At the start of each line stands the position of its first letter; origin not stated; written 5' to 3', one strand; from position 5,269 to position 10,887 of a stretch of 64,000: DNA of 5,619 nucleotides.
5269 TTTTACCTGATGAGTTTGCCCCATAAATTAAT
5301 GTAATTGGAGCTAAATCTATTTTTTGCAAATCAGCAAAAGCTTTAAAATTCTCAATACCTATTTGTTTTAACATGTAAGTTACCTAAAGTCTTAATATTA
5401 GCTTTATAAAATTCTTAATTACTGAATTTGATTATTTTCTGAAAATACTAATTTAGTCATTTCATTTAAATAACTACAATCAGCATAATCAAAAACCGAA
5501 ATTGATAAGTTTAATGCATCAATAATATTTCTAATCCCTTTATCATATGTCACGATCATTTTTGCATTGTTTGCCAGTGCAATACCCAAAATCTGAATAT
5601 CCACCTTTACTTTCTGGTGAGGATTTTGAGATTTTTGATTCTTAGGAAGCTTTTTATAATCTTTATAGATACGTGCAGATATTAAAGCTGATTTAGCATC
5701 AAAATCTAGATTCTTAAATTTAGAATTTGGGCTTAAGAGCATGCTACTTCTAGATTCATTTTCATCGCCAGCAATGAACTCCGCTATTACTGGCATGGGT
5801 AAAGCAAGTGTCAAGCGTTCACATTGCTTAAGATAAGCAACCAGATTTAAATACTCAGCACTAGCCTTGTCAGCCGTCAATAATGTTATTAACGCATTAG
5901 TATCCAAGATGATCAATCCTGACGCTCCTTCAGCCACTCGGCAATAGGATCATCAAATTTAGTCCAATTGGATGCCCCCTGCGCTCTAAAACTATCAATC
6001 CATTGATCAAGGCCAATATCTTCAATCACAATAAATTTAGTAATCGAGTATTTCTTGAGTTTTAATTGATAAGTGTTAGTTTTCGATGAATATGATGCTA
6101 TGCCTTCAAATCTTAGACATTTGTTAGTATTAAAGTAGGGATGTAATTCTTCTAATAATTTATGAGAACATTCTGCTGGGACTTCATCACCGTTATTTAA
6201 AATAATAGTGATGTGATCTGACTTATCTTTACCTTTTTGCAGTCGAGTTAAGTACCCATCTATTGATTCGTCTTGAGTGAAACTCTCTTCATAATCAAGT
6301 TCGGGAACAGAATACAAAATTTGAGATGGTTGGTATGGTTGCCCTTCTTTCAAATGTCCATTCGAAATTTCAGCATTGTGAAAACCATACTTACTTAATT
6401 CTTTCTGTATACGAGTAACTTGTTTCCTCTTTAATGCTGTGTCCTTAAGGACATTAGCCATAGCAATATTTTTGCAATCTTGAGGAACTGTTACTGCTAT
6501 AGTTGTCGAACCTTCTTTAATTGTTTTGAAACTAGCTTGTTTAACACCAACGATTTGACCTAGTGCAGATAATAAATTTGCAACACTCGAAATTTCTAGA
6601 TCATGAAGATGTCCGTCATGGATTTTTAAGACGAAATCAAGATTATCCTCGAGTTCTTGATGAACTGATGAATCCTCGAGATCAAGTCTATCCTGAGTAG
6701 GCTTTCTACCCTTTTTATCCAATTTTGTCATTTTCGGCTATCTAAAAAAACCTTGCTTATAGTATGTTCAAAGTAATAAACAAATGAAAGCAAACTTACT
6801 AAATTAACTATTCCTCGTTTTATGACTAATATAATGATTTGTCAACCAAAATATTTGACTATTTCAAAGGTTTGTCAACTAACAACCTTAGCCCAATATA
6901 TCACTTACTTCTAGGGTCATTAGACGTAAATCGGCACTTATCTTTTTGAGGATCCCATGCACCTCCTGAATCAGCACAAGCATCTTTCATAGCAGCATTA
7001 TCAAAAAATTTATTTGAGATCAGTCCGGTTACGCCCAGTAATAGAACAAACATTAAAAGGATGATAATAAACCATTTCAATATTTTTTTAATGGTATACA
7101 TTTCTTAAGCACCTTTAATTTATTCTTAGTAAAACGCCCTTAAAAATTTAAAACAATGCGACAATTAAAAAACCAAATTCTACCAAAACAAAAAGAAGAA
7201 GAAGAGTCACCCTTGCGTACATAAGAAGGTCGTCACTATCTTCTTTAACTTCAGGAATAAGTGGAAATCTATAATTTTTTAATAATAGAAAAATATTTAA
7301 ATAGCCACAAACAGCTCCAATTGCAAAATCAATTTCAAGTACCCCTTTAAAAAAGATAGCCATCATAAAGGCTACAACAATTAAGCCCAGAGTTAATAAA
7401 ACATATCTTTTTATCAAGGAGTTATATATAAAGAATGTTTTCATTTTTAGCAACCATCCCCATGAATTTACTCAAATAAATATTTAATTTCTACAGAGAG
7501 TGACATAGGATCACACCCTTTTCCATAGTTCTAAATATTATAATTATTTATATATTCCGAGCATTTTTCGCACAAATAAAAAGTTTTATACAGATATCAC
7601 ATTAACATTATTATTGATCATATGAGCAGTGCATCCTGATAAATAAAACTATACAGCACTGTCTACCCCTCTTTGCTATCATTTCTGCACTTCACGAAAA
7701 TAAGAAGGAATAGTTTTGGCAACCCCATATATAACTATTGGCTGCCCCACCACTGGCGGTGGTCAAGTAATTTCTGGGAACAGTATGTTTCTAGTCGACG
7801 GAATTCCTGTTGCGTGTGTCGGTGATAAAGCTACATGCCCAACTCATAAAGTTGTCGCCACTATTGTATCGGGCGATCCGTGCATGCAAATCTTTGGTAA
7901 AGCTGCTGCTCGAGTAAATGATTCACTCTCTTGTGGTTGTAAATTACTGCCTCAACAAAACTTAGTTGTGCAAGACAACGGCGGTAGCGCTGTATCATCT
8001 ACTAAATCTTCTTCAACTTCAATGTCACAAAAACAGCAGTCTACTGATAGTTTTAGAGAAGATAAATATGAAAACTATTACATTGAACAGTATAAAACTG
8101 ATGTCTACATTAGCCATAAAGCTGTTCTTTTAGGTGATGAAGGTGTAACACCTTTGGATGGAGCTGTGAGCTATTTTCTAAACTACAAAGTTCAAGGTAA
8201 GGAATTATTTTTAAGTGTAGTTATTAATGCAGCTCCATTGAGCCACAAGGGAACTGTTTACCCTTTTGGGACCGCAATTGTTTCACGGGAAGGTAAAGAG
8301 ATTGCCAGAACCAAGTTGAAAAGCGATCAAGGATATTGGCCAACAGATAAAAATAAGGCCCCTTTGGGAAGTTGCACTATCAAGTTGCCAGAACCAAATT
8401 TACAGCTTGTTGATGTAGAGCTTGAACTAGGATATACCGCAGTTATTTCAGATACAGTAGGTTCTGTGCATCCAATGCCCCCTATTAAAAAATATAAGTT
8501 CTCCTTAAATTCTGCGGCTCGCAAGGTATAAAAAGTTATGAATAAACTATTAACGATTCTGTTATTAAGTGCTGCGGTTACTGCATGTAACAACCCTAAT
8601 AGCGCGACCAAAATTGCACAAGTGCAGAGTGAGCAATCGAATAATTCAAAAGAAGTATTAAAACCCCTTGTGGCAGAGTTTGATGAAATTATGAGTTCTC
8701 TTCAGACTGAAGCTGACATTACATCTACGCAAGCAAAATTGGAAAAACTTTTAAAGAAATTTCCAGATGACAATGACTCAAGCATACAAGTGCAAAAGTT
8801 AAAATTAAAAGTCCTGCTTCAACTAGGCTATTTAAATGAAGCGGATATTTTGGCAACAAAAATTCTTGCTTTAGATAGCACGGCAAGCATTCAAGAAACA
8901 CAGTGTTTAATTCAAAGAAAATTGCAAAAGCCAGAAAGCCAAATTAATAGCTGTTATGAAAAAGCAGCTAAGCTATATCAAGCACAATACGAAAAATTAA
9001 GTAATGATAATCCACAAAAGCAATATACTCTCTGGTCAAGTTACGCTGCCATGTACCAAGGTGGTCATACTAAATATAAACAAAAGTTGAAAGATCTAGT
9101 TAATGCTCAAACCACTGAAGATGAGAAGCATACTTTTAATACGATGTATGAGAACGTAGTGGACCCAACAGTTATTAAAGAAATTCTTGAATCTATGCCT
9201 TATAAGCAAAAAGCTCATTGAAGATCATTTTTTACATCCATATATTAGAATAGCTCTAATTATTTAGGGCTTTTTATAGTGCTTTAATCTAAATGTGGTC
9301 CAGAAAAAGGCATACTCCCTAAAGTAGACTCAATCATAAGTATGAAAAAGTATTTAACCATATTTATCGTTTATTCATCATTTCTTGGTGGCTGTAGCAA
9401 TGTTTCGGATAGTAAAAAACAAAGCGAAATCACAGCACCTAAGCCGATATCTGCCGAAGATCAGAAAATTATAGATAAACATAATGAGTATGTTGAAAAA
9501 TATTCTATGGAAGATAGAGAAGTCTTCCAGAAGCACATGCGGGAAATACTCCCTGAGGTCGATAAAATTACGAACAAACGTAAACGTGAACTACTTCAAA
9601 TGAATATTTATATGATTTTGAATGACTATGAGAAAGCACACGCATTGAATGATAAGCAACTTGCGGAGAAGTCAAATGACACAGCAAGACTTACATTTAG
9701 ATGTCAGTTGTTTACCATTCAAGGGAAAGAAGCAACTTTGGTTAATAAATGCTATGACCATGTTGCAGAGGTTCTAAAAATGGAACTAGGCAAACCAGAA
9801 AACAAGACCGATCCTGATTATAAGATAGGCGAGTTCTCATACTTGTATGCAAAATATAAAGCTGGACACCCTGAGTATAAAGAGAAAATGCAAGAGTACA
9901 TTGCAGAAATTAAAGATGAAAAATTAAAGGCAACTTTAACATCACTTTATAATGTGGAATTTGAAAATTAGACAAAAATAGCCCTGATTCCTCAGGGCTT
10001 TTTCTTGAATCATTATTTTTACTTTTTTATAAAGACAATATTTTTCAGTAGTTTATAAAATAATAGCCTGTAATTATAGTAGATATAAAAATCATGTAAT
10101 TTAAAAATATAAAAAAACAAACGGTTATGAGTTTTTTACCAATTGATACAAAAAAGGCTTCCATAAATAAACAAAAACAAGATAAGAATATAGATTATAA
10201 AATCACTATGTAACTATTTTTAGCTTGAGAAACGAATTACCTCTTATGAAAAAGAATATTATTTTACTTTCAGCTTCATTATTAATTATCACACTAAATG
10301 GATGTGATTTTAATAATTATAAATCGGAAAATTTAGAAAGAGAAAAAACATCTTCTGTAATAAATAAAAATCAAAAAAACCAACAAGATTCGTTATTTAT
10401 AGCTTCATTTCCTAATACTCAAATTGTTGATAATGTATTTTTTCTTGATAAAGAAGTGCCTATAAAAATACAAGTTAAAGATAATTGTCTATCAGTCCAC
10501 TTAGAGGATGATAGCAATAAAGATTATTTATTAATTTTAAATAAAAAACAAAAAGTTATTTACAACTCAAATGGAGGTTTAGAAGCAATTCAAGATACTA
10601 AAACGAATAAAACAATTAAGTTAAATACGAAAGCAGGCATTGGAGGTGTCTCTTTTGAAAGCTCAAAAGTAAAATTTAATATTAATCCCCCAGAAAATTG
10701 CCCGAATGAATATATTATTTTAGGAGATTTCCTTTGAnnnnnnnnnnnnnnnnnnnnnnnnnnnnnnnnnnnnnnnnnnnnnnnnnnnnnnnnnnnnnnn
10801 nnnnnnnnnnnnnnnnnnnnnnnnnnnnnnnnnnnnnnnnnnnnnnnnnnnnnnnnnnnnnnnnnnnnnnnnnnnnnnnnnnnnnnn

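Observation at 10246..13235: Secreted alpha-lytic-like protease surrounded by three paralogous two-Cys lipoproteins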

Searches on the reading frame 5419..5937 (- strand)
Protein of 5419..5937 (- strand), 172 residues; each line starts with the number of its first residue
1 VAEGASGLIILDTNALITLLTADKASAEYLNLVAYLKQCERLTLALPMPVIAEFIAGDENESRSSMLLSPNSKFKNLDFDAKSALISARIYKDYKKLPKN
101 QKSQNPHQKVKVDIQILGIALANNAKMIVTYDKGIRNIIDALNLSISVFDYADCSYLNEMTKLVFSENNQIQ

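Call 30: search_protein_families(library=pfam, proteins=[window:5419-5937:-], max_evalue=0.001)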
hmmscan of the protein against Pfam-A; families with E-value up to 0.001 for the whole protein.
window:5419-5937:- (172 aa): 3 families
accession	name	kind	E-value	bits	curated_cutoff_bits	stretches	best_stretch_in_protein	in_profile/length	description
PF01850.27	PIN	-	6.8e-08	33.6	23.6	1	9-138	1-117/120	PIN domain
PF16289.11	PIN_12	-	0.00038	21.3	32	1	9-111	1-105/172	PIN domain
PF13470.12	PIN_3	-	0.00039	21.7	27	0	9-133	2-114/115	PIN domain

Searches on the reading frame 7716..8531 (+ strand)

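Call 3: search_protein_families(library=pfam, proteins=[window:7716-8531:+], max_evalue=0.1)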
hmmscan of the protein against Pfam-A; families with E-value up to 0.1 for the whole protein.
window:7716-8531:+ (271 aa): 1 family
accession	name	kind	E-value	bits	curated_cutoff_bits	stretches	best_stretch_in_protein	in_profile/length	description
PF05488.18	PAAR_motif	-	2.2e-21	76.3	27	1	9-78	2-69/70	PAAR motif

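Call 6: search_protein_families(library=ncbifam, proteins=[window:7716-8531:+], max_evalue=0.1)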
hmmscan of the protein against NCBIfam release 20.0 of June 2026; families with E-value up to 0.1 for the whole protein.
window:7716-8531:+ (271 aa): 2 families
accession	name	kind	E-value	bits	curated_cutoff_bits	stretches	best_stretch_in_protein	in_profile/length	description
NF033420.0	T6SS_PAAR_dom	equivalog_domain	1.5e-07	31.4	124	1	17-78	21-86/94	type VI secretion system PAAR protein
NF052551.1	EnvBioLpgNMYCTU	equivalog_domain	0.036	13.4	250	0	90-148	27-85/227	envelope biogenesis lipoprotein LpqN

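Call 31: search_protein_families(library=phrogs, proteins=[window:7716-8531:+], max_evalue=0.001)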
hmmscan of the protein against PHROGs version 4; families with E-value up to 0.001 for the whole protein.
window:7716-8531:+ (271 aa): 4 families
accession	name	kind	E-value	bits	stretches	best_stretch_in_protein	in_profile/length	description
phrog_23203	-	unknown function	9.8e-79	265.3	1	24-270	1-255/257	-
phrog_5348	-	unknown function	2.2e-36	126.4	1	1-114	1-116/181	-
phrog_281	-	moron, auxiliary metabolic gene and host takeover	3.9e-09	37.5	1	10-76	37-108/169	PAAR motif of membran proteins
phrog_25132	-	unknown function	8.5e-05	23.5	1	9-76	48-115/142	-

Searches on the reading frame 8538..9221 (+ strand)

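Call 3: search_protein_families(library=pfam, proteins=[window:8538-9221:+], max_evalue=0.1)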
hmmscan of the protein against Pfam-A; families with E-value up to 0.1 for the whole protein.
window:8538-9221:+ (227 aa): 3 families
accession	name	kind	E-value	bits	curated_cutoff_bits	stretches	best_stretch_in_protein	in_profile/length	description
PF19068.5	DUF5764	-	0.022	15.3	29.2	1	40-148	18-127/133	Family of unknown function (DUF5764)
PF22052.2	DUF6937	-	0.051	13.4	27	0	136-175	152-191/228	Domain of unknown function (DUF6937)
PF18593.6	CdiI_2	-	0.084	14.1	26.7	0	181-212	44-75/91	CdiI immunity protein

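Call 6: search_protein_families(library=ncbifam, proteins=[window:8538-9221:+], max_evalue=0.1)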
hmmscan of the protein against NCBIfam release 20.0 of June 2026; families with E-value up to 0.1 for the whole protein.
window:8538-9221:+ (227 aa): 2 families
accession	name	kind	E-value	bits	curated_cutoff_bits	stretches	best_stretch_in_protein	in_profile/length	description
NF046038.1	NGK_0946_fam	subfamily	0.055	14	45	0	1-39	1-41/102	NGK_0946 family protein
NF010513.0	PRK13922.12-3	equivalog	0.059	12.7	380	1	12-116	36-142/305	rod shape-determining protein MreC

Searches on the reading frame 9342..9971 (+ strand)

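Call 3: search_protein_families(library=pfam, proteins=[window:9342-9971:+], max_evalue=0.1)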
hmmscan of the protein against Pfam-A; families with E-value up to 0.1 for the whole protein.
window:9342-9971:+ (209 aa): 2 families
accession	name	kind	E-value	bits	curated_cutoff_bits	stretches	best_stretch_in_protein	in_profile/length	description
PF09138.17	Urm1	-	0.028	15.2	21.8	1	13-93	5-82/96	Urm1 (Ubiquitin related modifier)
PF15549.11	PGC7_Stella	-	0.035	14.5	32.3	1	76-134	82-139/166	PGC7/Stella/Dppa3 domain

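Call 6: search_protein_families(library=ncbifam, proteins=[window:9342-9971:+], max_evalue=0.1)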
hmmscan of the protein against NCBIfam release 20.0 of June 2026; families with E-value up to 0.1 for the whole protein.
window:9342-9971:+ (209 aa): 1 family
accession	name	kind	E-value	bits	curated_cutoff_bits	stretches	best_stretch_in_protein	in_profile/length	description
NF041428.1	TrsH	subfamily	0.00046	20.3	150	1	1-72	1-71/149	TrsH/TraH family protein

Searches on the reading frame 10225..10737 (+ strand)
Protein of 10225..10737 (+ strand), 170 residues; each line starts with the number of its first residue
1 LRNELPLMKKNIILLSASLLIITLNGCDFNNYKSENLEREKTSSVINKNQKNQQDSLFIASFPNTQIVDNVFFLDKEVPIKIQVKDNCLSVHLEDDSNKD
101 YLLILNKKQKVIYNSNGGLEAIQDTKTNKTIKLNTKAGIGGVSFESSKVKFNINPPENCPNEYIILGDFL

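Call 3: search_protein_families(library=pfam, proteins=[window:10225-10737:+], max_evalue=0.1)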
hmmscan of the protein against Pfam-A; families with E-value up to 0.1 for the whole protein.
window:10225-10737:+ (170 aa): 2 families
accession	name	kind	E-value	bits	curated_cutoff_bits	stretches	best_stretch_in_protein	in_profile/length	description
PF16215.11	DUF4876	-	0.015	15.7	27.9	1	17-125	69-172/186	Protein of unknown function (DUF4876)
PF11589.14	DUF3244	-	0.035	14.5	25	1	78-116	20-58/96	Domain of unknown function (DUF3244)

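Call 6: search_protein_families(library=ncbifam, proteins=[window:10225-10737:+], max_evalue=0.1)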
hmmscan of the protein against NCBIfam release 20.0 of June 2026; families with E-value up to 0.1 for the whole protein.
window:10225-10737:+ (170 aa): 3 families
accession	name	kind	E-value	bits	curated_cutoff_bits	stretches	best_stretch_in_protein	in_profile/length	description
NF053690.1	BamK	equivalog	0.016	15.1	120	1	8-136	1-132/199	BamK family beta-barrel-assembly machinery protein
NF041193.1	lipo_SP0191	subfamily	0.018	15.1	75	1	8-53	1-43/190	SP0191 family lipoprotein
NF058647.1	lipo_LytA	equivalog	0.04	14.1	110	0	8-114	1-92/107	acidic lipoprotein LytA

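Call 28: search_protein_families(library=pfam, alignment_id=A2, max_evalue=0.1)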
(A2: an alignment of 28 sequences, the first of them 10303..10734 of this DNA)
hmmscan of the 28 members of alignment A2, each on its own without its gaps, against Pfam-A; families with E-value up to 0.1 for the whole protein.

A. member 1, window:10303-10734:+ (144 aa): 1 family
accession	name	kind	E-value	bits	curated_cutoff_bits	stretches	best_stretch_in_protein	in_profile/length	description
PF11589.14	DUF3244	-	0.03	14.7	25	1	52-90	20-58/96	Domain of unknown function (DUF3244)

B. families by the number of members that match (of 28 scanned): 2 families
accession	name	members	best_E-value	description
PF11589.14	DUF3244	1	0.03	Domain of unknown function (DUF3244)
PF02974.19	Inh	1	0.094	Protease inhibitor Inh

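Call 31: search_protein_families(library=phrogs, proteins=[window:10225-10737:+], max_evalue=0.001)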
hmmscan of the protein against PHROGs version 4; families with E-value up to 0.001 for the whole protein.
window:10225-10737:+ (170 aa): 0 families

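Call 32: predict_structure(alignment_id=A2)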
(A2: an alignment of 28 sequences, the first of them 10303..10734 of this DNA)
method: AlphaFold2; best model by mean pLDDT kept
length: 144 residues; sequences in the alignment: 28
mean_pLDDT: 73.3   pTM: 0.60
mean pLDDT of the five models: 73.3, 73.2, 73.1, 72.7, 68.8
residues with pLDDT >= 90: 55; 70-90: 36; 50-70: 9; < 50: 44
segments of 3 or more residues with pLDDT < 50: 1-44
pLDDT, mean of each block of 10 residues (from residue 1): 44 44 42 45 51 85 88 88 95 94 92 83 81 92 82
secondary structure, 60 per line:
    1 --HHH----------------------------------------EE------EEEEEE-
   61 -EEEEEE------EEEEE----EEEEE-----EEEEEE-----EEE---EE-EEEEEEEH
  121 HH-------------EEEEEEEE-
elements in order: E54-59 E62-67 E74-78 E83-87 E93-98 E104-106 E113-119 E136-143

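Call 36: fold_search(model_id=the predicted structure, library=pdb)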
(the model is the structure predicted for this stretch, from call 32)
No match with E <= 0.001 here; weaker rows may still be real.
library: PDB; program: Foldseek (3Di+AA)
matches with E <= 10: 500; with E <= 0.001: 0
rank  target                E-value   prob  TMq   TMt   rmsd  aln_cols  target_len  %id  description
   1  4ayb_E                8.3e-02  0.77  0.31  0.27   7.0        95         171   18  RNAP at 3.2Ang (released 2012-08-08)
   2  1go3_E                1.3e-01  0.77  0.32  0.27   6.1       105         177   18  Structure of an archeal homolog of the eukaryotic RNA polymerase II RPB4/RPB7 complex (released 2001-12-07)
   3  7oqy_E                1.3e-01  0.47  0.28  0.24   7.0       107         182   17  Cryo-EM structure of the cellular negative regulator TFS4 bound to the archaeal RNA polymerase (released 2021-08-25)
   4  4qiw_E                1.7e-01  0.72  0.33  0.28   6.4       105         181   12  Crystal structure of euryarchaeal RNA polymerase from Thermococcus kodakarensis (released 2014-10-08)
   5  2c35_B                2.2e-01  0.77  0.34  0.29   6.0       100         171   11  Subunits Rpb4 and Rpb7 of human RNA polymerase II (released 2005-11-18)
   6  7usv_B                2.5e-01  0.08  0.15  0.15  13.0       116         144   14  Plasmodium falciparum protein Pfs230 D1 in complex with nanobody F10 (released 2022-12-28)
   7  9bct_E                2.8e-01  0.41  0.27  0.23   6.0        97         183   11  Cryo-EM structure of Thermococcus kodakarensis FttA-dependent transcription pre-termination complex containing 44 nt R (released 2024-07-31)
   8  7usv_A                2.9e-01  0.07  0.15  0.15  13.1       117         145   14  Plasmodium falciparum protein Pfs230 D1 in complex with nanobody F10 (released 2022-12-28)
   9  8xrj_G                2.9e-01  0.69  0.30  0.26   5.9        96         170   11  RNA polymerase II elongation complex with upstream nucleosome extracted from human nuclei (released 2025-05-07)
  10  1go3_M                3.1e-01  0.63  0.33  0.29   5.9       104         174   16  Structure of an archeal homolog of the eukaryotic RNA polymerase II RPB4/RPB7 complex (released 2001-12-07)
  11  9hve_K                3.3e-01  0.44  0.27  0.16   8.8       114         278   14  Native human eIF2-eIF2B complex (released 2025-11-19)
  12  9mu7_G                3.3e-01  0.63  0.31  0.27   6.0       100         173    7  Structure of a native Drosophila melanogaster Pol II Elongation Complex with a well-defined Rpb4/Rpb7 stalk (released 2026-01-07)
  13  8cro_E                3.4e-01  0.47  0.29  0.23   6.0        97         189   11  Cryo-EM structure of Pyrococcus furiosus transcription elongation complex (released 2024-04-17)
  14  6zxg_j                3.6e-01  0.44  0.29  0.34   7.9       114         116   12  Cryo-EM structure of a late human pre-40S ribosomal subunit - State H1 (released 2020-12-02)
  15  8ehb_B                3.6e-01  0.69  0.33  0.45   6.0       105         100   15  Structure of Tannerella forsythia selenomethionine-derivatized potempin D mutant I53M (released 2022-12-21)
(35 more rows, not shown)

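Call 74: search_protein_representatives(alignment_id=A2)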
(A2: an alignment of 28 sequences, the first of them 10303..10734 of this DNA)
Query: 28 sequences, 131 profile positions. Proteins with E-value up to 0.001 (for the whole library): 2811; up to 1e-10: 218; up to 1e-30: 0. The best 150 are listed.
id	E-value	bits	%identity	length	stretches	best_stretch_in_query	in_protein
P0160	2.1e-29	118.4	-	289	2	24-129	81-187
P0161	2.6e-26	108.4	-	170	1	1-129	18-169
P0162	5.2e-25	104.2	-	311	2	23-128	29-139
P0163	5.5e-25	104.1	-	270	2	12-130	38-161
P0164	1.7e-23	99.3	-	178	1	1-130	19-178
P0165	5.1e-23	97.7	-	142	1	4-130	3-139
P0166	4.7e-22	94.6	-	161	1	8-128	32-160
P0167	6.8e-22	94.1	-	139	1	1-129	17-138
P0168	7.1e-22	94.0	-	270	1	8-128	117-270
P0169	1.4e-21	93.1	-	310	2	1-129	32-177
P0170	3.5e-20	88.6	-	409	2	42-127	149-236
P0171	4.5e-20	88.2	-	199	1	10-130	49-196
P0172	1.3e-19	86.8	-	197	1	22-128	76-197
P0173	1.4e-19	86.7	-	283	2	46-126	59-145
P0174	1.4e-19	86.6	-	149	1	22-128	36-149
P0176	4.0e-19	85.2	-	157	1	10-128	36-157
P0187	1.3e-16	77.0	-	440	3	39-108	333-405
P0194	9.8e-16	74.2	-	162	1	11-126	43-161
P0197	1.3e-15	73.8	-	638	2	28-128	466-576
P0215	2.6e-14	69.6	-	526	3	28-129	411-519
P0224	6.2e-14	68.4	-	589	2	40-107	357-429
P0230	1.4e-13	67.2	-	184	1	13-128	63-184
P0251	8.5e-13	64.7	-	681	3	40-107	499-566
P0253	9.3e-13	64.6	-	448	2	17-128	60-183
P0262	1.4e-12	64.0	-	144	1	11-128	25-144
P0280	4.1e-12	62.5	-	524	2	25-125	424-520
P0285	5.3e-12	62.1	-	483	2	24-127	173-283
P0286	5.3e-12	62.1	-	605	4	47-100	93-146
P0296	8.5e-12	61.4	-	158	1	10-126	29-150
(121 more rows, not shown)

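Call 75: search_protein_families(library=pfam, proteins=[P0197, P0215, P0224, P0251, P0280, P0285, P0286, P0253, P0170, P0187], max_evalue=0.01)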
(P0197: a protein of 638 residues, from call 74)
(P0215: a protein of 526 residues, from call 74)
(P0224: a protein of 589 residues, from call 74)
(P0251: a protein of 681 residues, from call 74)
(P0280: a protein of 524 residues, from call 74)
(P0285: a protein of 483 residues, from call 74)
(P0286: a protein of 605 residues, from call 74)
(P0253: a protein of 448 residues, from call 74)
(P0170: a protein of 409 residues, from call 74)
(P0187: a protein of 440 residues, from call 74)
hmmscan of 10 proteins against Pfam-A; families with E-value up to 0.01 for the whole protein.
P0197 (638 aa): 4 families
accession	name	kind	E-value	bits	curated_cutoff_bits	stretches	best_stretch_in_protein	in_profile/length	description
PF13620.12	CarboxypepD_reg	-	4.3e-10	40.2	32.3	1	108-188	2-81/82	Carboxypeptidase regulatory-like domain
PF24107.1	DUF7382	-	3.2e-06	27.4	27.4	0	108-145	22-60/65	Domain of unknown function (DUF7382)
PF02369.22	Big_1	-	0.00055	20.4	34.9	1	109-161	22-78/93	Bacterial Ig-like domain (group 1)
PF13715.12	CarbopepD_reg_2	-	0.0038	17.6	32.2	1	108-162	1-51/88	CarboxypepD_reg-like domain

P0215 (526 aa): 0 families

P0224 (589 aa): 0 families

P0251 (681 aa): 1 family
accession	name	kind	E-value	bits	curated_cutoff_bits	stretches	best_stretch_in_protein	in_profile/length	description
PF25132.1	TYW2_N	-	0.0018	18.9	27.8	0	267-326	5-66/77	TYW2 N-terminal domain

P0280 (524 aa): 0 families

P0285 (483 aa): 0 families

P0286 (605 aa): 0 families

P0253 (448 aa): 0 families

P0170 (409 aa): 0 families

P0187 (440 aa): 0 families

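Call 76: find_encoding_contigs(protein=P0166, flank=3000, max_places=2)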
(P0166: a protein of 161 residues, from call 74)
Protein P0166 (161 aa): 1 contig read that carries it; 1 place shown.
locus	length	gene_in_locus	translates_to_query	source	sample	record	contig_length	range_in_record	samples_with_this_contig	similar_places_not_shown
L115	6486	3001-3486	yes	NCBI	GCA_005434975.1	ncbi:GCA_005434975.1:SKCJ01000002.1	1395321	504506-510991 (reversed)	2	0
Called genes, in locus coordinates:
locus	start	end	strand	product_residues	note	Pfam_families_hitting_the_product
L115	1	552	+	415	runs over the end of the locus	-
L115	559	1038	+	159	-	PF07811:TadE (weak)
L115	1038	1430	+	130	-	PF07811:TadE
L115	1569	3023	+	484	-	-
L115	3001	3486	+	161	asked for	-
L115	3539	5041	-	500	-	PF00916:Sulfate_transp, PF01740:STAS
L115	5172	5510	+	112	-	PF05901:Excalibur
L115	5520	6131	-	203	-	PF01323:DSBA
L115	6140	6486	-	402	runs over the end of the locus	PF01053:Cys_Met_Meta_PP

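Call 77: find_encoding_contigs(protein=P0176, flank=3000, max_places=2)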
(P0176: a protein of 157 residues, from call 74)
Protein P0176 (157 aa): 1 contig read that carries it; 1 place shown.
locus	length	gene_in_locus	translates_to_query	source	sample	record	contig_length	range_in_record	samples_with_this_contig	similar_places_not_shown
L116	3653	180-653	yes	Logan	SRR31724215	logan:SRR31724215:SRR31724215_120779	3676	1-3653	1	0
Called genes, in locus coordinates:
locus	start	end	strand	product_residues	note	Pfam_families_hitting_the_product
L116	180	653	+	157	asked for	-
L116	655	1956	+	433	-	-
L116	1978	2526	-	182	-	PF09411:PagL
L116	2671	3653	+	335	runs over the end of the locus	?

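Call 78: find_encoding_contigs(protein=P0194, flank=3000, max_places=2)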
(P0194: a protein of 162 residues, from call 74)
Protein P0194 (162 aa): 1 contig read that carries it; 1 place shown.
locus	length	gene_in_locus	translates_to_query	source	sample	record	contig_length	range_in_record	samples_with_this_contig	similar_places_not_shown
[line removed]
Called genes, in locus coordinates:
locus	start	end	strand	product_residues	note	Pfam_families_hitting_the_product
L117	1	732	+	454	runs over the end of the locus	?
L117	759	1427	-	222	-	-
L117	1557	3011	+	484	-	-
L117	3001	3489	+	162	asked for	-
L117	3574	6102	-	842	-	?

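Call 79: find_encoding_contigs(protein=P0230, flank=3000, max_places=2)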
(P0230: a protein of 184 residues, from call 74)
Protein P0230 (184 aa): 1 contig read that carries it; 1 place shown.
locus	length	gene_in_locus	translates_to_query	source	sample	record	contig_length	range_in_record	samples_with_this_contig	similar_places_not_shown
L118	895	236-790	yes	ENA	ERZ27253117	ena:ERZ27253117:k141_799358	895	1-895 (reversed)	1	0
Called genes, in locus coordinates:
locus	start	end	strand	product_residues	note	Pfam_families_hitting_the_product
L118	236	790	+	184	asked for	-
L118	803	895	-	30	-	?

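Call 80: find_encoding_contigs(protein=P0262, flank=3000, max_places=2)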
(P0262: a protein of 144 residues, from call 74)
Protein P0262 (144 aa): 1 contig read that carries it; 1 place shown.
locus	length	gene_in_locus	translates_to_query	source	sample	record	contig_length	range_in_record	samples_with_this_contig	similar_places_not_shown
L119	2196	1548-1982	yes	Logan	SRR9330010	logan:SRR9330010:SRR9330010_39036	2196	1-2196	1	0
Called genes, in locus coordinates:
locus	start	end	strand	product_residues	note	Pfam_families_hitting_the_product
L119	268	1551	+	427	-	-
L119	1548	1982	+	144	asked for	-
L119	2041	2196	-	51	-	?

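Call 81: find_encoding_contigs(protein=P0296, flank=3000, max_places=2)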
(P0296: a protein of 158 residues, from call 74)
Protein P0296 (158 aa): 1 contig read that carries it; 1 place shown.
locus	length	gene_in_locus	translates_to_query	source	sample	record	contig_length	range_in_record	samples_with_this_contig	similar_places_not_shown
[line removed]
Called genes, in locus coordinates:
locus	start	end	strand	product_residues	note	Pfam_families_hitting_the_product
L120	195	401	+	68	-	PF01381:HTH_3, PF13560:HTH_31 (weak)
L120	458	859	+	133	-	-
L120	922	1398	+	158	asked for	-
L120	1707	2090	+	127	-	PF00164:Ribosom_S12_S23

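Call 92: search_solved_structures(query=A2, max_evalue=10)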
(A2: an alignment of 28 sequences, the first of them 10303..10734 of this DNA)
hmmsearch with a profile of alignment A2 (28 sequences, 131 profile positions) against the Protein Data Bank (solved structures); distinct sequences matched with E-value up to 10: 0.
